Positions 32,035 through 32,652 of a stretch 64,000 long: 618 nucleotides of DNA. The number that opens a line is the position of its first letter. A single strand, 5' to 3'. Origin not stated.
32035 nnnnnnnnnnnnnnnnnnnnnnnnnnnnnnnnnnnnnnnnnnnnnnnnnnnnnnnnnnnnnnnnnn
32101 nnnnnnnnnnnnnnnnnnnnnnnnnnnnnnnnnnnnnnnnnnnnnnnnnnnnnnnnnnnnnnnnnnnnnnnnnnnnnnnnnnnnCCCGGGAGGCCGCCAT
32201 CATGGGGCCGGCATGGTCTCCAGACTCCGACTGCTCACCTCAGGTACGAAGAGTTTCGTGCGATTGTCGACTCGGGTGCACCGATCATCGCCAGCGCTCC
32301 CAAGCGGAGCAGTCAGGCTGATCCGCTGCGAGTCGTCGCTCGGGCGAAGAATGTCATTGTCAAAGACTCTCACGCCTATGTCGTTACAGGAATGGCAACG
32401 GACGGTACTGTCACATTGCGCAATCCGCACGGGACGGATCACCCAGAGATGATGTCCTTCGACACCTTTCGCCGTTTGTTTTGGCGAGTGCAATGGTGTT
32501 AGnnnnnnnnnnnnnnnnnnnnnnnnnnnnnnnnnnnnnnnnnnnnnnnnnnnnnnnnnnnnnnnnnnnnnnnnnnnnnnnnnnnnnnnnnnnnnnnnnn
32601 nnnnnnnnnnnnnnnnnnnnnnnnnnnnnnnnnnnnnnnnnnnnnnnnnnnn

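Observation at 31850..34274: GC-rich mosaic of gene debris (J-domain fragment, papain-like peptidase C-terminal fragment) abutting a chimeric gene whose 5' end is GC-rich and 3' end AT-rich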

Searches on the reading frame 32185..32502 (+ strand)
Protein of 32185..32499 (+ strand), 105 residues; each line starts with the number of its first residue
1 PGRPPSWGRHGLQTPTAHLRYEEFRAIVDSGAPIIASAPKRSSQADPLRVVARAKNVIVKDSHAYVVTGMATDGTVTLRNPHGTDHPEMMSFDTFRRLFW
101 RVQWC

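Call 6: search_protein_families(library=pfam, max_evalue=1, proteins=[window:32245-32502:+])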
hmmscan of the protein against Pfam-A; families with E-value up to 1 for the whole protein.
window:32245-32502:+ (85 aa): 2 families
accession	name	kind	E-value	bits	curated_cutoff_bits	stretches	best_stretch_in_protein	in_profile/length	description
PF12385.14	Peptidase_C70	-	0.026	14.9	19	1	41-76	102-137/141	Papain-like cysteine protease AvrRpt2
PF13973.12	DUF4222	-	0.03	14.3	27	1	35-83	5-53/53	Domain of unknown function (DUF4222)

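Call 19: search_protein_families(library=pfam, max_evalue=10, proteins=[window:32185-32499:+])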
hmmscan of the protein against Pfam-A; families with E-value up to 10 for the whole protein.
seq(105 aa): 2 families
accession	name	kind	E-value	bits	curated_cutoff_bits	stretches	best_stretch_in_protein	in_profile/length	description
PF12385.14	Peptidase_C70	-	0.036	14.4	19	1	61-96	102-137/141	Papain-like cysteine protease AvrRpt2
PF13973.12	DUF4222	-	0.05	13.6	27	1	55-103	5-53/53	Domain of unknown function (DUF4222)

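Call 20: search_protein_families(library=ncbifam, max_evalue=10, proteins=[window:32185-32499:+])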
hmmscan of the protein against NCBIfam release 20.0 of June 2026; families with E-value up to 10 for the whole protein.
seq(105 aa): 0 families

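Call 28: search_protein_families(library=phrogs, max_evalue=1, proteins=[window:32185-32499:+])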
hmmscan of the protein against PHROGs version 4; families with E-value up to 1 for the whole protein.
seq(105 aa): 2 families
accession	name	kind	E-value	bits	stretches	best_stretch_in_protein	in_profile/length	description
phrog_32339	-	unknown function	0.18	12.5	1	54-84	122-152/172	-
phrog_33292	-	unknown function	0.29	12.6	1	89-105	34-50/69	-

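Call 29: search_solved_structures(query=window:32185-32499:+, max_evalue=10, show_alignments=3)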
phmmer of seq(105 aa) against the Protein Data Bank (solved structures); distinct sequences matched with E-value up to 10: 0.

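Call 44: search_protein_representatives(protein=window:32185-32499:+)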
Query: 105 residues. Proteins with E-value up to 0.001 (for the whole library): 20; up to 1e-10: 1; up to 1e-30: 0. The best 20 are listed.
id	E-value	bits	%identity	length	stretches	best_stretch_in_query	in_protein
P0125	7.6e-11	58.2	38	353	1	8-105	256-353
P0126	5.8e-10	55.3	34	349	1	13-102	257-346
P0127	8.7e-10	54.8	37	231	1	8-105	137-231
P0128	7.5e-09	51.8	35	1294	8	44-92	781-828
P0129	3.5e-08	49.6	41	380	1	23-105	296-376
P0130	1.1e-06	44.8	37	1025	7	50-93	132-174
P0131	2.1e-06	43.9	39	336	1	8-104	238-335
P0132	2.2e-06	43.8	36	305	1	8-105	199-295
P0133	5.1e-06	42.7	32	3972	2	22-101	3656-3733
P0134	5.2e-06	42.6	37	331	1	16-101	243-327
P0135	5.4e-06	42.6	37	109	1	22-104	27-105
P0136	5.8e-06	42.5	38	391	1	24-105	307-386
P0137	4.2e-05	39.7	45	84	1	59-102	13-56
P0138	2.1e-04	37.5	32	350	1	8-101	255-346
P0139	2.7e-04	37.1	35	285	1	27-103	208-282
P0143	6.7e-04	35.8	30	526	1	16-102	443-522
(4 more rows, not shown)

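Call 47: search_protein_families(library=pfam, max_evalue=0.01, proteins=[P0125, P0126, P0127, P0129, P0131, P0132, P0134, P0136, P0138, P0143])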
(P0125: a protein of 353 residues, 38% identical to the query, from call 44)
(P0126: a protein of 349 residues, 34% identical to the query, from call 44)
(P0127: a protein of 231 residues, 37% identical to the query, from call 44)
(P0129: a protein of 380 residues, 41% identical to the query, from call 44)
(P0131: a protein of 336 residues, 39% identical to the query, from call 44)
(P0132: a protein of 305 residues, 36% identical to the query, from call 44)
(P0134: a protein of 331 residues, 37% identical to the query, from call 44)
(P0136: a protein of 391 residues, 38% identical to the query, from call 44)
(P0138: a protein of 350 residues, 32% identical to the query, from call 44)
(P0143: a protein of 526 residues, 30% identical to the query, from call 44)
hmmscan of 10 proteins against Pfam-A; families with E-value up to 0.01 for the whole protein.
P0125 (353 aa): 1 family
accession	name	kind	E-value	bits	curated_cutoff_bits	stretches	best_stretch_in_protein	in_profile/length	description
PF00648.27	Peptidase_C2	-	1.3e-10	41.2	23.8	1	203-333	109-245/297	Calpain family cysteine protease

P0126 (349 aa): 1 family
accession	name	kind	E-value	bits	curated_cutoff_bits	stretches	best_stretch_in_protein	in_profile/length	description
PF00648.27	Peptidase_C2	-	1.6e-14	54.1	23.8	1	152-329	49-245/297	Calpain family cysteine protease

P0127 (231 aa): 2 families
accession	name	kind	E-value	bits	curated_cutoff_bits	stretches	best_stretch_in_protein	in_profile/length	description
PF00648.27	Peptidase_C2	-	7.4e-14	51.9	23.8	1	83-211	108-245/297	Calpain family cysteine protease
PF13529.12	Peptidase_C39_2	-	0.0067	17.4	24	1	108-208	49-143/143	Peptidase_C39 like family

P0129 (380 aa): 1 family
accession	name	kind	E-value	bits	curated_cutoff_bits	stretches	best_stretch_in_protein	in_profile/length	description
PF00648.27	Peptidase_C2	-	2.2e-06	27.4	23.8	1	179-354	51-243/297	Calpain family cysteine protease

P0131 (336 aa): 3 families
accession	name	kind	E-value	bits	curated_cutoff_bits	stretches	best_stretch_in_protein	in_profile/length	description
PF00648.27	Peptidase_C2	-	1.1e-12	48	23.8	1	126-325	47-253/297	Calpain family cysteine protease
PF13529.12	Peptidase_C39_2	-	0.0022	19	24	1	214-314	52-143/143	Peptidase_C39 like family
PF12385.14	Peptidase_C70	-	0.0037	17.6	19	1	293-329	102-139/141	Papain-like cysteine protease AvrRpt2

P0132 (305 aa): 1 family
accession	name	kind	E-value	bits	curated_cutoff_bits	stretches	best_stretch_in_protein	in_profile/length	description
PF00648.27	Peptidase_C2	-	7.1e-08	32.3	23.8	1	157-274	120-244/297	Calpain family cysteine protease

P0134 (331 aa): 1 family
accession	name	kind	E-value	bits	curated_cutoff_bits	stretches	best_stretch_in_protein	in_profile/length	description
PF00648.27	Peptidase_C2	-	2.6e-15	56.7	23.8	1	135-309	42-243/297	Calpain family cysteine protease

P0136 (391 aa): 1 family
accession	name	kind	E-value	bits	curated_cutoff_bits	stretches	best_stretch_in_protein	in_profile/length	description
PF00648.27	Peptidase_C2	-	6.9e-09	35.6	23.8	1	243-365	114-244/297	Calpain family cysteine protease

P0138 (350 aa): 1 family
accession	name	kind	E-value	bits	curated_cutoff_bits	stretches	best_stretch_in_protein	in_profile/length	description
PF00648.27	Peptidase_C2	-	9.1e-15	54.9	23.8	1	142-328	38-243/297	Calpain family cysteine protease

P0143 (526 aa): 2 families
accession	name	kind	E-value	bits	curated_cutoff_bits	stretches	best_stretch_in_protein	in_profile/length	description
PF00648.27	Peptidase_C2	-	2.1e-24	86.5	23.8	1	321-504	44-244/297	Calpain family cysteine protease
PF06013.18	WXG100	-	0.00057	20.5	27.3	1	10-72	5-65/86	Proteins of 100 residues with WXG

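Call 48: list_cluster_members(proteins=[P0125, P0126, P0127, P0129, P0131, P0132, P0134, P0135, P0136, P0143])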
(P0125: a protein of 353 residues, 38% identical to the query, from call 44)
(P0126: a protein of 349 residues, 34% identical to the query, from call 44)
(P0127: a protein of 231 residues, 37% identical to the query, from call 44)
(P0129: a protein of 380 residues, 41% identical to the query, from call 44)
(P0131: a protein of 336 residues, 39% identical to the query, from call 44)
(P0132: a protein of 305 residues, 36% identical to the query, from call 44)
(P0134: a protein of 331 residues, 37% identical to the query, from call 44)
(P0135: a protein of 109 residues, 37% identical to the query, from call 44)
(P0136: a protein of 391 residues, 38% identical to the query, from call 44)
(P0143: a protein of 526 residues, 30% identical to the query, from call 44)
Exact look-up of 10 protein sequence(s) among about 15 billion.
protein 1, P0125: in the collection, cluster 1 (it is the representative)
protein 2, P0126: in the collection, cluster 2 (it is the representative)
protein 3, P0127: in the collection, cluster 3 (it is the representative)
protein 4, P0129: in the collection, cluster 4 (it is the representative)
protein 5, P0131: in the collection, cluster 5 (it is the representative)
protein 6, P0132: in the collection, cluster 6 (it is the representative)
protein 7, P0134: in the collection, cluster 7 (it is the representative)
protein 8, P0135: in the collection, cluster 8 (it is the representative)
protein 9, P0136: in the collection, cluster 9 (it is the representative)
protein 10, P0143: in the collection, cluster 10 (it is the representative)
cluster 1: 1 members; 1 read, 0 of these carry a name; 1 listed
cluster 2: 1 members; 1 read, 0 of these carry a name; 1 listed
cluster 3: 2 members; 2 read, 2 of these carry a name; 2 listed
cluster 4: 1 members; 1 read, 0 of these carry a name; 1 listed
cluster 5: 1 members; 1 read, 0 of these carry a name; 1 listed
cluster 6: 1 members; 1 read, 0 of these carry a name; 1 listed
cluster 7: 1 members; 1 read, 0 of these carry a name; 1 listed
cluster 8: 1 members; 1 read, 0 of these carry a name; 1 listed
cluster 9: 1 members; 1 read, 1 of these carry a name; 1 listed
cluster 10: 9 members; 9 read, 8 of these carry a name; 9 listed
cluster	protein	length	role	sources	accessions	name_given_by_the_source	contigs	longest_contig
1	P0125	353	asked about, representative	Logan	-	-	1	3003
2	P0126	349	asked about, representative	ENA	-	-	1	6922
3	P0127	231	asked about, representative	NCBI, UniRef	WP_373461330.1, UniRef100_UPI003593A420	C2 family cysteine protease [Arthrobacter sp. B1I2] | C2 family cysteine protease n=1 Tax=Arthrobacter sp. B1I2 TaxID=3042263 ...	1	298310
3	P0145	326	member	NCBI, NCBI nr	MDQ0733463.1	hypothetical protein QFZ57_004322 [Arthrobacter sp. B1I2] | hypothetical protein [Arthrobacter sp. B1I2]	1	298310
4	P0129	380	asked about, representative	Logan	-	-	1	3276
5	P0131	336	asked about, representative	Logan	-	-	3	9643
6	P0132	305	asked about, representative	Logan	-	-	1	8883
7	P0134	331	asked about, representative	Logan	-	-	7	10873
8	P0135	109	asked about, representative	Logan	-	-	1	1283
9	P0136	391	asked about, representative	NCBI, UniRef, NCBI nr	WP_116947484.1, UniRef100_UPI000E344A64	calpain family cysteine peptidase [Jiangella endophytica] | C2 family cysteine protease n=1 Tax=Jiangella endophytica TaxID=1623398 ... | C2 family cysteine protease [Jiangella endophytica]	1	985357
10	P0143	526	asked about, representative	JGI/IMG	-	hypothetical protein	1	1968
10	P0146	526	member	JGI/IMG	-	hypothetical protein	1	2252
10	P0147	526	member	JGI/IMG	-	Calpain family cysteine protease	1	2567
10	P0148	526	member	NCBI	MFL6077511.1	MAG: C2 family cysteine protease [Mycobacteriales bacterium]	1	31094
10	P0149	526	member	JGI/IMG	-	Calpain family cysteine protease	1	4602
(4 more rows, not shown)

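Call 50: find_encoding_contigs(protein=P0136, flank=4000, max_places=2)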
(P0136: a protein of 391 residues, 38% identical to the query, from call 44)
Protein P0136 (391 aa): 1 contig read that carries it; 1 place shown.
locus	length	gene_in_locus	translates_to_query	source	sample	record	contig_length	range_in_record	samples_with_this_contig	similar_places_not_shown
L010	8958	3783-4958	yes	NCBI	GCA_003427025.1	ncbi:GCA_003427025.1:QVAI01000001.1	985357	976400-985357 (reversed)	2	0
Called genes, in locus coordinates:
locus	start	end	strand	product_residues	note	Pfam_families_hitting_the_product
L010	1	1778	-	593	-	PF00270:DEAD, PF04851:ResIII, PF13604:AAA_30 (weak), PF18766:SWI2_SNF2 (weak)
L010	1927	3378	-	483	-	PF07690:MFS_1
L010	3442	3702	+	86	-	PF11238:DUF3039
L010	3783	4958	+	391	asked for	PF00648:Peptidase_C2 (faint)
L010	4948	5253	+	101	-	-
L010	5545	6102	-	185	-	PF02622:DUF179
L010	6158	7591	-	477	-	PF00390:malic, PF03949:Malic_M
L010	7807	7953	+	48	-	-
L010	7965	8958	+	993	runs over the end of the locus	PF13191:AAA_16, PF00196:GerE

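Call 51: find_encoding_contigs(protein=P0134, flank=4000, max_places=3)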
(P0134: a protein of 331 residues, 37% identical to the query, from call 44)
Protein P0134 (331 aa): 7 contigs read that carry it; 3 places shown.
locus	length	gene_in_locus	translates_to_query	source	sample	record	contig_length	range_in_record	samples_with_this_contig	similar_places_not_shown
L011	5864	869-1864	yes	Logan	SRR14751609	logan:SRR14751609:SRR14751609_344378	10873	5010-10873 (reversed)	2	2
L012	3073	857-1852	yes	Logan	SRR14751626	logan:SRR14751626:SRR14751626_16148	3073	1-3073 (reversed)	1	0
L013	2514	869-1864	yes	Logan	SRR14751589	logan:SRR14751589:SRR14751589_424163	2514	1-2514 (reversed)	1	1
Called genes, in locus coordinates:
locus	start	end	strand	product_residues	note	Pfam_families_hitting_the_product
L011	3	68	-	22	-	?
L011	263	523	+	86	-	-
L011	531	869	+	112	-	-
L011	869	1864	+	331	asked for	PF00648:Peptidase_C2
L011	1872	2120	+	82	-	PF19944:DUF6406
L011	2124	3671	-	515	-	PF00004:AAA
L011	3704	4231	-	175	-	-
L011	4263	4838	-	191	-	-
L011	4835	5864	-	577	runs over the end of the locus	-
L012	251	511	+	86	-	-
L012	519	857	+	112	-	-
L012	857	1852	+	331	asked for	PF00648:Peptidase_C2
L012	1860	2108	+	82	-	PF19944:DUF6406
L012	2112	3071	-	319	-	?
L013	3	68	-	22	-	?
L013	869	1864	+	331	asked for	PF00648:Peptidase_C2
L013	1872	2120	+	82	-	PF19944:DUF6406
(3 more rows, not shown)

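Call 54: find_encoding_contigs(protein=P0127, flank=3000, max_places=2)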
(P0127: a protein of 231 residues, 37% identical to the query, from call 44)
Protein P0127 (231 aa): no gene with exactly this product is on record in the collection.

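Call 55: find_encoding_contigs(protein=P0126, flank=3000, max_places=2)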
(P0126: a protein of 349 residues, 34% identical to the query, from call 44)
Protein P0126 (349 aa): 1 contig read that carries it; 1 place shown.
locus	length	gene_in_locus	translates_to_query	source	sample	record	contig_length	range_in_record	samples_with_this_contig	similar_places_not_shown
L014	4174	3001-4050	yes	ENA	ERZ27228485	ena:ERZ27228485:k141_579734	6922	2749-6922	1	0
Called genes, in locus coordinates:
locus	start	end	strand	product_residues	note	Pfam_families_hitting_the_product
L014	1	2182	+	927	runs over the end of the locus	PF01580:FtsK_SpoIIIE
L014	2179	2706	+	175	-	-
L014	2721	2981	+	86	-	-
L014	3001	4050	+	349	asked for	PF00648:Peptidase_C2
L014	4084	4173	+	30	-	?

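Call 57: find_encoding_contigs(protein=P0131, flank=3000, max_places=2)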
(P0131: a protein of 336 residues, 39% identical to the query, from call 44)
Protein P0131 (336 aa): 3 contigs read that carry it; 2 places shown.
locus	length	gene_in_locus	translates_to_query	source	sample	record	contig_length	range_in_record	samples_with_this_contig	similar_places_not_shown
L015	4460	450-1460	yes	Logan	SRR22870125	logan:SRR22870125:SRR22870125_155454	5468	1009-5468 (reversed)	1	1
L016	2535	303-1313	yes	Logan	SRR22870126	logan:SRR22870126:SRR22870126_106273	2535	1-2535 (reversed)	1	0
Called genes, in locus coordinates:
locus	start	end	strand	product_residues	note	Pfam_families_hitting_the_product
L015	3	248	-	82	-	?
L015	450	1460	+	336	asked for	PF00648:Peptidase_C2, PF13529:Peptidase_C39_2 (weak)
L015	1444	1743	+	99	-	PF19944:DUF6406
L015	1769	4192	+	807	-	PF25833:Fn3_SaeA_3rd (weak)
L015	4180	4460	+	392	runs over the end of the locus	PF01926:MMR_HSR1 (faint), PF19993:DO-GTPase2 (weak)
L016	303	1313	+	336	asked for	PF00648:Peptidase_C2, PF13529:Peptidase_C39_2 (weak)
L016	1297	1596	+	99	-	PF19944:DUF6406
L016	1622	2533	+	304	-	?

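Call 58: find_encoding_contigs(protein=P0132, flank=3000, max_places=2)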
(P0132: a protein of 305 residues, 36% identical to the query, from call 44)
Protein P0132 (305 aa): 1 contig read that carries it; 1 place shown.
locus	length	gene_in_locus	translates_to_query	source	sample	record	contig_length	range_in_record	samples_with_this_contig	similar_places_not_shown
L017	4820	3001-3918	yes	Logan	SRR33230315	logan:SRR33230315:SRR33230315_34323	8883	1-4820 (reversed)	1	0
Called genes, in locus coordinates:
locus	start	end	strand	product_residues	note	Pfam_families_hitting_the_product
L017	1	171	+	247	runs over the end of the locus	-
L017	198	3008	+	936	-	PF01935:DUF87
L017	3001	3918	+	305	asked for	PF00648:Peptidase_C2 (faint)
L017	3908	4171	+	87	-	-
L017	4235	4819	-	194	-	?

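Call 60: search_protein_families(library=pfam, max_evalue=10, proteins=[L015:1444-1740:+, L011:1872-2117:+, L010:4948-5250:+, L017:3908-4168:+])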
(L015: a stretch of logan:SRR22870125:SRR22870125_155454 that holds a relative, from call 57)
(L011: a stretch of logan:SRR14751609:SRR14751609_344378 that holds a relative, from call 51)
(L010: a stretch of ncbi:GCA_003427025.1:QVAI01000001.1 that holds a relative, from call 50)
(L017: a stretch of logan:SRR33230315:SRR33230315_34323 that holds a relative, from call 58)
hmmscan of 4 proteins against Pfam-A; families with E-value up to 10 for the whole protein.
L015:1444-1740:+ (99 aa): 2 families
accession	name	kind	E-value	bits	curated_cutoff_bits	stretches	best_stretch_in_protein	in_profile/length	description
PF19944.4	DUF6406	-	6.4e-08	33.1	26.9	1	12-75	7-71/84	Family of unknown function (DUF6406)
PF05354.17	Phage_attach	-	0.012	16.6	26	1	32-75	49-89/99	Phage Head-Tail Attachment protein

L011:1872-2117:+ (82 aa): 1 family
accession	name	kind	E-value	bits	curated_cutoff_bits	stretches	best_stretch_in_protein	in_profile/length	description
PF19944.4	DUF6406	-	5.4e-08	33.4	26.9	1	8-78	9-80/84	Family of unknown function (DUF6406)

L010:4948-5250:+ (101 aa): 1 family
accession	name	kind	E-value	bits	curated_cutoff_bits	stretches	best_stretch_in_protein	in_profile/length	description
PF01613.24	Flavin_Reduct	-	0.21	12.1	27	1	21-42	23-44/153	Flavin reductase like domain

L017:3908-4168:+ (87 aa): 2 families
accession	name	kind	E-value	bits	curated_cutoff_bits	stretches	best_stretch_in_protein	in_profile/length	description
PF21695.3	GlnR_1st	-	0.014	15.8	27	1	35-71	66-103/111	Transcription regulator GlnR, N-terminal domain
PF13549.11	ATP-grasp_5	-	0.045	13.5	27.6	1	12-48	96-132/221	ATP-grasp domain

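Call 70: find_encoding_contigs(protein=P0125, flank=3000, max_places=2)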
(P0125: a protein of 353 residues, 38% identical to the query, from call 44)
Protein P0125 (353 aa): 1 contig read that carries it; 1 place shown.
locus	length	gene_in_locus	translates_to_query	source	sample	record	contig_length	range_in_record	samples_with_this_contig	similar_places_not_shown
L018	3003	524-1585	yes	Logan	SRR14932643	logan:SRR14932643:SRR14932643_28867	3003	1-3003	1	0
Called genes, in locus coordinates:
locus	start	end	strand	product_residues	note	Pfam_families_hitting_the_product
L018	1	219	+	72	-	?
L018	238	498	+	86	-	-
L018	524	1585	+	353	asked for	PF00648:Peptidase_C2 (weak)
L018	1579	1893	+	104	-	-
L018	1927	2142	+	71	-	-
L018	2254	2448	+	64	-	-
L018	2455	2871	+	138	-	-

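Call 71: find_encoding_contigs(protein=P0129, flank=3000, max_places=2)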
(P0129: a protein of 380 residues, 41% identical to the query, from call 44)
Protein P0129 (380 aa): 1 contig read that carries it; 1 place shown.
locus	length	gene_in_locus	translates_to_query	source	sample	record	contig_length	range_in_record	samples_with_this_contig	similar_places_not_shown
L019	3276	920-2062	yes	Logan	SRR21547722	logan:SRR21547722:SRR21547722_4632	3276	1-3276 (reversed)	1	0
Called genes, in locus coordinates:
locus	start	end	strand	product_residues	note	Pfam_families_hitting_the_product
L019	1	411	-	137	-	?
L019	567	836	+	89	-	PF11238:DUF3039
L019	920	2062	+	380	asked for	PF00648:Peptidase_C2 (faint)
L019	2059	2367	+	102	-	-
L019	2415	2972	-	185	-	PF02622:DUF179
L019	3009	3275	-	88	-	?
